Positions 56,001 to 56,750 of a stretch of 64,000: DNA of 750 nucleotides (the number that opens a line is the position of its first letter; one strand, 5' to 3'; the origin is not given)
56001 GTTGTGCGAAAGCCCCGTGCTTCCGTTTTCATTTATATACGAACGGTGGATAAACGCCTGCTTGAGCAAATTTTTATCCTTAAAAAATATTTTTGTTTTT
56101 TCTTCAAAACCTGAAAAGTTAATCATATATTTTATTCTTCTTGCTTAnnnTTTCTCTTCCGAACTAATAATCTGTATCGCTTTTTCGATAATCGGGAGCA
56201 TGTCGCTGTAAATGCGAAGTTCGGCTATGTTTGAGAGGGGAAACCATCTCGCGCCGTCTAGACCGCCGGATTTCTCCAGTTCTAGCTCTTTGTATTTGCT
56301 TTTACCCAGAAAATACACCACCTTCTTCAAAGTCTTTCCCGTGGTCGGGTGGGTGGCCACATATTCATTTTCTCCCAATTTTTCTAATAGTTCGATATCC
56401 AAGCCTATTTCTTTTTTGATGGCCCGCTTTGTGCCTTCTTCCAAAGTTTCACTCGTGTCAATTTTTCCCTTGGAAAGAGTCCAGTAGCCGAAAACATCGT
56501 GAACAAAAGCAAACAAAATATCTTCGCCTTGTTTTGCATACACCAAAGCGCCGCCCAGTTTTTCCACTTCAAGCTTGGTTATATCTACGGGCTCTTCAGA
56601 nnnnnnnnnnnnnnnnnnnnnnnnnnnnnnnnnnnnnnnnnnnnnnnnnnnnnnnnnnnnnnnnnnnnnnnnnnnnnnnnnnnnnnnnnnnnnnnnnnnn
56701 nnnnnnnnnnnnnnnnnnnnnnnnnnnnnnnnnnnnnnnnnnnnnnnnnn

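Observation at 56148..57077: NusB–NUDIX fusion protein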

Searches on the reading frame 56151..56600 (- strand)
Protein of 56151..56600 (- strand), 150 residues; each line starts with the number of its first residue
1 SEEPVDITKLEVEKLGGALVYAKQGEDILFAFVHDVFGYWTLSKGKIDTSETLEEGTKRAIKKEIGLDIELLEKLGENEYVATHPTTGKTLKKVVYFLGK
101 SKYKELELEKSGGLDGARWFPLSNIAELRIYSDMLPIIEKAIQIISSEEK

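Call 17: search_protein_representatives(protein=window:56151-56600:-)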
Query: 150 residues. Proteins with E-value up to 0.001 (for the whole library): 919; up to 1e-10: 121; up to 1e-30: 21. The best 150 are listed.
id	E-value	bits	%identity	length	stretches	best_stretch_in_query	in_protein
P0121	1.1e-56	207.4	69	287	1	2-147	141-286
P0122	6.0e-51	188.7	61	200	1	9-148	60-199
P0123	8.7e-44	165.5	54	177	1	2-146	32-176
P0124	8.4e-40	152.6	51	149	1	12-149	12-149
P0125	2.4e-38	147.8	52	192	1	10-146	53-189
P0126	5.0e-38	146.8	44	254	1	9-148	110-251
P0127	1.1e-37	145.7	49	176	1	9-149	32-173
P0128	1.2e-37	145.6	56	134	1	20-145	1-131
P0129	1.8e-37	145.0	46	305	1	3-147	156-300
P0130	5.8e-36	140.1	47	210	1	10-145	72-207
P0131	3.6e-35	137.5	54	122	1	33-149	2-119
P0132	3.8e-35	137.5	48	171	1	11-143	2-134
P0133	4.5e-34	134.0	70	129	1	58-149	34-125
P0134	8.6e-34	133.1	52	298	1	13-142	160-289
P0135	1.2e-33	132.6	45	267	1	4-149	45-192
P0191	1.7e-18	83.5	36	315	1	2-141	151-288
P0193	4.3e-18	82.2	37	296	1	9-142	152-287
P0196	2.8e-17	79.6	37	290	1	13-144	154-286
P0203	1.1e-16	77.5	31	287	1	12-142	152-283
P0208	2.2e-16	76.6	32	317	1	11-147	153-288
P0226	4.8e-13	65.8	33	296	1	15-144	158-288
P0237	3.5e-11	59.8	30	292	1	10-145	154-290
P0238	4.1e-11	59.6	31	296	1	11-138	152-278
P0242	1.1e-10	58.2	34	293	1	15-147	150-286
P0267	2.0e-09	54.1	29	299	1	18-147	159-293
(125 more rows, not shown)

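Call 21: list_cluster_members(proteins=[P0203, P0237, P0267, P0238, P0226, P0208, P0196, P0193, P0191, P0242])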
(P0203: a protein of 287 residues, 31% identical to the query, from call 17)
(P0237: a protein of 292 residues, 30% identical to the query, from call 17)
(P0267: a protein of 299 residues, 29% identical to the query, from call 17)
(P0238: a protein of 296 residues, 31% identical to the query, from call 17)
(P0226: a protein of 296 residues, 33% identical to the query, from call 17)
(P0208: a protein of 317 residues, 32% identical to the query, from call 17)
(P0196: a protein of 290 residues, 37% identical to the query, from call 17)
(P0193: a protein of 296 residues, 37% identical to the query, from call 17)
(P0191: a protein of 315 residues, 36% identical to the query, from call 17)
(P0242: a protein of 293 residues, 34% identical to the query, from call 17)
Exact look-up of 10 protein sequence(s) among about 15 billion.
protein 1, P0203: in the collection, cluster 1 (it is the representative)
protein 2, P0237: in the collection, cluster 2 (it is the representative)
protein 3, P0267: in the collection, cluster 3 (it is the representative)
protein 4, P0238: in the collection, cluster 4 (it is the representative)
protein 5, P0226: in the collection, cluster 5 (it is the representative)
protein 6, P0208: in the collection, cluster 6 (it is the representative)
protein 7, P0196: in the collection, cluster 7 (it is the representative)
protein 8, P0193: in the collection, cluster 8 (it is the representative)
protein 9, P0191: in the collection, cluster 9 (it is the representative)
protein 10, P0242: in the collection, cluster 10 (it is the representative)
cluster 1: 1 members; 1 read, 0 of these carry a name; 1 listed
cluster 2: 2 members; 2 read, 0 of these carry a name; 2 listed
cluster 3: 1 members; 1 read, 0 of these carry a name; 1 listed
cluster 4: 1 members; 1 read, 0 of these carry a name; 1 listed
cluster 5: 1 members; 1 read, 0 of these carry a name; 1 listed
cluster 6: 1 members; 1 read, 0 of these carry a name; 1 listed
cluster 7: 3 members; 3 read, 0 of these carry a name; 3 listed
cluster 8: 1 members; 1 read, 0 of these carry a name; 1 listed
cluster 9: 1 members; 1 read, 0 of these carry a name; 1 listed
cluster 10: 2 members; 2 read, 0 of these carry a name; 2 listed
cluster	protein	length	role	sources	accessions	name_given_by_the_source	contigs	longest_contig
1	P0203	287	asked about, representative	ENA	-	-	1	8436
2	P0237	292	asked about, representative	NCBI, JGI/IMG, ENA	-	-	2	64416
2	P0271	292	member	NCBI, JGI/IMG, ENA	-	-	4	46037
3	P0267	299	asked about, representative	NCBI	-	-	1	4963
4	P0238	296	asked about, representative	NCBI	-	-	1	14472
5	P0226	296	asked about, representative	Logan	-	-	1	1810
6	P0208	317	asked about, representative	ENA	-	-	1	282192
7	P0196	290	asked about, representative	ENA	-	-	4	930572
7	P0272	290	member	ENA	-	-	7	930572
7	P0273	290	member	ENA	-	-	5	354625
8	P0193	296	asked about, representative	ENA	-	-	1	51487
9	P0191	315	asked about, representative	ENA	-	-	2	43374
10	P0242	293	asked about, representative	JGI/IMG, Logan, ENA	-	-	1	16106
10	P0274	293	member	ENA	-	-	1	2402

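Call 29: search_solved_structures(query=window:56151-56600:-, max_evalue=0.01, show_alignments=5)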
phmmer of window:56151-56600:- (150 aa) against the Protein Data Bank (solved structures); distinct sequences matched with E-value up to 0.01: 37.
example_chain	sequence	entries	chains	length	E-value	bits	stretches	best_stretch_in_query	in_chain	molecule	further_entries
3i7u_A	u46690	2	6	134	1.7e-08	38.1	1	20-144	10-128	AP4A hydrolase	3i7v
1vc8_A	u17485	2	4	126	5e-06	30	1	17-143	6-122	Ndx1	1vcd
1vc9_A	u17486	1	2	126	1.3e-05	28.7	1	17-143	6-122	Ndx1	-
5mzf_A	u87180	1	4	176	0.0001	25.8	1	19-78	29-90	MTH1 protein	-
1xsa_A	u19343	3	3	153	0.00027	24.4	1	30-147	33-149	Bis(5'-nucleosyl)-tetraphosphatase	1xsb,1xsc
4ick_A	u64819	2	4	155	0.00028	24.4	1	30-147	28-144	Bis(5'-nucleosyl)-tetraphosphatase [asymmetrical]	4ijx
5ws7_A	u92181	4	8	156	0.00051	23.5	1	26-78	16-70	7,8-dihydro-8-oxoguanine triphosphatase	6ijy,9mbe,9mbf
9xri_A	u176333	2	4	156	0.00053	23.5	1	26-78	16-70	Oxidized purine nucleoside triphosphate hydrolase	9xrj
5ghi_A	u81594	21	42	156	0.00055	23.4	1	26-78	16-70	7,8-dihydro-8-oxoguanine triphosphatase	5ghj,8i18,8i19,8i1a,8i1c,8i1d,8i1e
4n1u_A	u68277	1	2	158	0.00055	23.4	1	24-78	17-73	7,8-dihydro-8-oxoguanine triphosphatase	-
7n03_A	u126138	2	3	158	0.00055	23.4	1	24-78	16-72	7,8-dihydro-8-oxoguanine triphosphatase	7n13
1iry_A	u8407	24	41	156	0.00056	23.4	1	26-78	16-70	hMTH1 | 7,8-dihydro-8-oxoguanine triphosphatase | Oxidized purine nucleoside triphosphate hydrolase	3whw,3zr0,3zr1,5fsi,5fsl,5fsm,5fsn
4c9w_A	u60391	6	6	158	0.00056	23.4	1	24-78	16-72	7,8-DIHYDRO-8-OXOGUANINE TRIPHOSPHATASE | Isoform p26 of Oxidized purine nucleoside triphosphate hydrolase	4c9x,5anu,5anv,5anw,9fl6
4n1t_A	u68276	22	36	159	0.00056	23.4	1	24-78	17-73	7,8-dihydro-8-oxoguanine triphosphatase | Oxidized purine nucleoside triphosphate hydrolase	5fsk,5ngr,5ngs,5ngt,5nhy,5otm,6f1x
6jvo_A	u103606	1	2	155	0.00056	23.4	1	26-78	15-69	7,8-dihydro-8-oxoguanine triphosphatase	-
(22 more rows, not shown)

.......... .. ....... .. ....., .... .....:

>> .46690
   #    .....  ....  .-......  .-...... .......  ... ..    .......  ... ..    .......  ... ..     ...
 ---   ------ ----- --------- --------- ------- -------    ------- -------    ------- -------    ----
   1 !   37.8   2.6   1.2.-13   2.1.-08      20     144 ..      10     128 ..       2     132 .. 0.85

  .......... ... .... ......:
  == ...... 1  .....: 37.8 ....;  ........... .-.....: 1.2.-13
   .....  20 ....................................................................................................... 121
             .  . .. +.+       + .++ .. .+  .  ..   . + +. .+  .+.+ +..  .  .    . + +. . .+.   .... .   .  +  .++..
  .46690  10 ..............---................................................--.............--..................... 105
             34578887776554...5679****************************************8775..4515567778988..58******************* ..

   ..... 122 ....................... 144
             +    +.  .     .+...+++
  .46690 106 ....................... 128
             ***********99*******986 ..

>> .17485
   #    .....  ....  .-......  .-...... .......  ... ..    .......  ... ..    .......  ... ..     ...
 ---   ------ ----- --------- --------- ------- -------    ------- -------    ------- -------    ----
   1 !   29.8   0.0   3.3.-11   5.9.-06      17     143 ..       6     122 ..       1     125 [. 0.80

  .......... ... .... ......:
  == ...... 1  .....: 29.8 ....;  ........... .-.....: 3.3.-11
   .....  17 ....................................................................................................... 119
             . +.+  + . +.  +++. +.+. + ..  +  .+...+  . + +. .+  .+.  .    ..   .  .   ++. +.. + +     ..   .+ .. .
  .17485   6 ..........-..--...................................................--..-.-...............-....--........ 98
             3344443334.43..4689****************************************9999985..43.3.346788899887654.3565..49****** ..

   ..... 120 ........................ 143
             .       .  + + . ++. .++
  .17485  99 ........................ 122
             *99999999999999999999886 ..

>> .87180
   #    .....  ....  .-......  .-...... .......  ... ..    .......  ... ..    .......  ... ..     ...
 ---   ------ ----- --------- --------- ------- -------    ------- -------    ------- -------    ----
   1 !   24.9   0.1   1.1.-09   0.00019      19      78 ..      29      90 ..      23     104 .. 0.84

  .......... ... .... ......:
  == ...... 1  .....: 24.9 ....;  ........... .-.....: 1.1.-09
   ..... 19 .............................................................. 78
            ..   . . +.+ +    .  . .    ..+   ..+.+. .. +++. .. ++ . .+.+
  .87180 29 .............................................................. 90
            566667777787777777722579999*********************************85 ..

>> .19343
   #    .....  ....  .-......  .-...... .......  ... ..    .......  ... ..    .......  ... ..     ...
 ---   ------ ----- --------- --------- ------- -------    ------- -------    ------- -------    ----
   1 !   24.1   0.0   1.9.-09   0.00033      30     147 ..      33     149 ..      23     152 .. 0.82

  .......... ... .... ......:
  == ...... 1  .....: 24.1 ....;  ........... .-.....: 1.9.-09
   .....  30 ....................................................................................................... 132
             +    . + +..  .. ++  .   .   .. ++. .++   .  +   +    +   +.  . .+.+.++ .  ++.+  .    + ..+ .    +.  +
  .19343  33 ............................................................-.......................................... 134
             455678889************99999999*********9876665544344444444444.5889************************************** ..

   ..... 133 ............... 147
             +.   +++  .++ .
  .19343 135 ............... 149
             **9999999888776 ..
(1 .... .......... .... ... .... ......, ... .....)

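Call 37: find_homologous_proteins(query=A2, max_evalue=1e-10)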
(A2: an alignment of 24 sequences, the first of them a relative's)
Query A2 (24 sequences) (287 aa, profile of the alignment): 2243 proteins with E <= 1e-10 among 8000 candidates; the best 120 are listed.
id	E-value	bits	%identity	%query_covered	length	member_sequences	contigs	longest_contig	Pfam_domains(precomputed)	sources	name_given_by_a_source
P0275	1.2e-113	397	39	98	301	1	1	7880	PF00293.35,PF01029.24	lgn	-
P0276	2.5e-113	396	36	98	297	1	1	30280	PF00293.35,PF01029.24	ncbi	-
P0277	8.8e-113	394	39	98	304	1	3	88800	PF00293.35,PF01029.24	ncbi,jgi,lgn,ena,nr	ncbi:transcription antitermination factor NusB [Patescibacteria group bacterium]|nr:transcription an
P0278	1.2e-112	394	39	98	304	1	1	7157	PF00293.35,PF01029.24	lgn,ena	-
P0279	1.4e-112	394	40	98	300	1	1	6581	PF00293.35,PF01029.24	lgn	-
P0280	3.8e-112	392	40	98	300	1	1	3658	PF00293.35,PF01029.24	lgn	-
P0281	4.0e-112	392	39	95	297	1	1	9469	PF00293.35,PF01029.24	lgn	-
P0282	6.1e-112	392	39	98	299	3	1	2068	PF00293.35,PF01029.24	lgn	-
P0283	6.7e-112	392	39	98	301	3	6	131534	PF00293.35,PF01029.24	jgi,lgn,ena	jgi:N utilization substance protein B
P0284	7.3e-112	391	39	98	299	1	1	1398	PF00293.35,PF01029.24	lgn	-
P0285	1.0e-111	391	38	98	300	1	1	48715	PF00293.35,PF01029.24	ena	-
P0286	1.2e-111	391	37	98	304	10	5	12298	PF00293.35,PF01029.24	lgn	-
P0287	2.4e-111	390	38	98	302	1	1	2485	PF00293.35,PF01029.24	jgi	jgi:N utilization substance protein B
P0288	2.9e-111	389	40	98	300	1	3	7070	PF00293.35,PF01029.24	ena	-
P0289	2.9e-111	389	39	98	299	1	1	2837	PF00293.35,PF01029.24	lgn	-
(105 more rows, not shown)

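Call 63: search_protein_families(library=ncbifam, alignment_id=A4, max_evalue=0.001)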
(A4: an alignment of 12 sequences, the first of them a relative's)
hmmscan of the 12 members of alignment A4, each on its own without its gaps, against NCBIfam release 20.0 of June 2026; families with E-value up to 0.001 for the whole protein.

A. member 1, P0223 (140 aa): 20 families
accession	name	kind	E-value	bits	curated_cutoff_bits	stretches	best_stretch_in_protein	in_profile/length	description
NF052459.1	OxoGTPPhMutT1Mycb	equivalog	1e-15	57.6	475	1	7-130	3-124/292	8-oxo-(d)GTP phosphatase MutT1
NF041652.1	Nud_hyd_Dein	equivalog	2.5e-10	40.8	200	1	8-112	16-124/152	Nudix hydrolase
NF008044.0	PRK10776.1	equivalog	6.3e-10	39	148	1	29-125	31-119/130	8-oxo-dGTP diphosphatase MutT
TIGR00586.1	mutt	equivalog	2.1e-09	37.5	97.9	1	29-112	32-108/129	8-oxo-dGTP diphosphatase MutT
NF006530.0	PRK08999.1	equivalog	7.4e-09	35.1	245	1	28-88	32-92/315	Nudix family hydrolase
NF006961.0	PRK09438.1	equivalog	1.8e-08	34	103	1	20-133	21-147/151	dihydroneopterin triphosphate diphosphatase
NF001938.0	PRK00714.1-5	equivalog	2.2e-07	30.4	116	1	8-69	25-83/172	RNA pyrophosphohydrolase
NF008736.0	PRK11762.1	equivalog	4.4e-06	26.3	169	1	30-70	75-115/186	ADP compounds hydrolase NudE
NF002995.0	PRK03759.1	equivalog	7.3e-06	25.7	127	1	38-119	73-154/185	isopentenyl-diphosphate Delta-isomerase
NF007834.0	PRK10546.1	equivalog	1.5e-05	24.8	156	1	26-72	27-73/135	pyrimidine (deoxy)nucleoside triphosphate diphosphatase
TIGR02705.1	nudix_YtkD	equivalog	3.2e-05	23.5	154.4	1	33-68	49-84/156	RNA deprotection pyrophosphohydrolase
NF003787.0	PRK05379.1-4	equivalog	3.9e-05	22.8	449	1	27-113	231-322/346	bifunctional nicotinamide-nucleotide adenylyltransferase/Nudix hydroxylase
NF001299.0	PRK00241.1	equivalog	4.8e-05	22.9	158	1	29-59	159-189/263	NAD(+) diphosphatase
NF001936.0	PRK00714.1-3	equivalog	0.0001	22.2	118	1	26-60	32-66/155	RNA pyrophosphohydrolase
NF001937.0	PRK00714.1-4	equivalog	0.00019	21.1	139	1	9-76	12-80/161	RNA pyrophosphohydrolase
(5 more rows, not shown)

B. families by the number of members that match (of 12 scanned): 22 families
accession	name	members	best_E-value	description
NF052459.1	OxoGTPPhMutT1Mycb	12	1.9e-16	8-oxo-(d)GTP phosphatase MutT1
TIGR00586.1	mutt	12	3.9e-13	8-oxo-dGTP diphosphatase MutT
NF008044.0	PRK10776.1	12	2.8e-12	8-oxo-dGTP diphosphatase MutT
NF006530.0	PRK08999.1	12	2.8e-12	Nudix family hydrolase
NF001938.0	PRK00714.1-5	12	1.2e-09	RNA pyrophosphohydrolase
NF001936.0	PRK00714.1-3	12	2e-09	RNA pyrophosphohydrolase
NF008736.0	PRK11762.1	12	6.7e-09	ADP compounds hydrolase NudE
NF001937.0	PRK00714.1-4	11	1.7e-11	RNA pyrophosphohydrolase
NF006961.0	PRK09438.1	11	1.2e-10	dihydroneopterin triphosphate diphosphatase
NF007834.0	PRK10546.1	11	3.9e-10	pyrimidine (deoxy)nucleoside triphosphate diphosphatase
TIGR02705.1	nudix_YtkD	11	1.8e-08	RNA deprotection pyrophosphohydrolase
NF041652.1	Nud_hyd_Dein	10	1.8e-12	Nudix hydrolase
NF001934.0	PRK00714.1-1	10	1.3e-10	RNA pyrophosphohydrolase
NF001935.0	PRK00714.1-2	10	3.9e-10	RNA pyrophosphohydrolase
NF002995.0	PRK03759.1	10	4.4e-09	isopentenyl-diphosphate Delta-isomerase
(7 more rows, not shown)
